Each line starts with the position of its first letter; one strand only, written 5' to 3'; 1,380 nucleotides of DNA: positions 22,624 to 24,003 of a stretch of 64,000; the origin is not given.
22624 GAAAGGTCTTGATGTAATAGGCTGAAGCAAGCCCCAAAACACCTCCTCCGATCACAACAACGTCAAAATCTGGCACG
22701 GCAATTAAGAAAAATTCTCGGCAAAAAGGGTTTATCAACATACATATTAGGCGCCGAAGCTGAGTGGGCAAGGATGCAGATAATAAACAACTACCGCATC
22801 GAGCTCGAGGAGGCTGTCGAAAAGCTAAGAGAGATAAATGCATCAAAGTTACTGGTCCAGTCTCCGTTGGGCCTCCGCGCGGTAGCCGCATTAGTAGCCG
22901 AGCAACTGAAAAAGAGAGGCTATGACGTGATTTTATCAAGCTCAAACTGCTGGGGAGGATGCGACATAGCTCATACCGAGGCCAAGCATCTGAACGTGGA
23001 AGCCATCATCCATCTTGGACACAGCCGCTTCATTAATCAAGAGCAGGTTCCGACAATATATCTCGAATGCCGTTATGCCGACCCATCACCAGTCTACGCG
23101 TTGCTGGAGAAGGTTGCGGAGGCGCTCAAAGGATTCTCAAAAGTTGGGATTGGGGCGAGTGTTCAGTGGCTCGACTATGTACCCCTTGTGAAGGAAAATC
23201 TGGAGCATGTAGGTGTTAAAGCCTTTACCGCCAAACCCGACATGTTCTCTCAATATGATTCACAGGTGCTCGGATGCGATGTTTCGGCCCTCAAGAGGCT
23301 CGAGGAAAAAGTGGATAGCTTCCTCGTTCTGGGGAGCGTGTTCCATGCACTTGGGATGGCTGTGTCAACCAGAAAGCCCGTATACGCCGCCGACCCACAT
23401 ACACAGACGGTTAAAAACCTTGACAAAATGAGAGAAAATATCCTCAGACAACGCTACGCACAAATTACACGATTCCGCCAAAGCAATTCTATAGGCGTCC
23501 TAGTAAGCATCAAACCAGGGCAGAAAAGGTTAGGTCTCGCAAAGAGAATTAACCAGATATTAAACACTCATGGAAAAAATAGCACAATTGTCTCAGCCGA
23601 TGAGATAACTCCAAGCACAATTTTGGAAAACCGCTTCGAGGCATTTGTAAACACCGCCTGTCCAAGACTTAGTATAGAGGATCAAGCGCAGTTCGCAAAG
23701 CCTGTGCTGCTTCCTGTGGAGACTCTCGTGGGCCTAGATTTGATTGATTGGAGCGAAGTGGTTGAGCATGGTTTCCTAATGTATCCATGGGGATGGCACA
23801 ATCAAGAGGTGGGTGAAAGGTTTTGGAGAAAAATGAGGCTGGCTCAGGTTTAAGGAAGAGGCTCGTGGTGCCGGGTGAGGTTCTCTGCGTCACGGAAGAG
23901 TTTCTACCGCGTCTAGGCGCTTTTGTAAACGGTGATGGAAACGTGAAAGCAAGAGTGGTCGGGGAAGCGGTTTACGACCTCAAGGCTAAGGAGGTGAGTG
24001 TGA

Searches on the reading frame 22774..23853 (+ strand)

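Call 3: search_protein_families(library=pfam, proteins=[window:22774-23853:+], max_evalue=0.01)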
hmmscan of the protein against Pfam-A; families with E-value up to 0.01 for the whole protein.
window:22774-23853:+ (359 aa): 1 family
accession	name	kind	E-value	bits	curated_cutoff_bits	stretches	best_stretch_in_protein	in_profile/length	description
PF01866.22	Diphthamide_syn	-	6.9e-72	242.8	33.2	1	31-328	2-299/302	Putative diphthamide synthesis protein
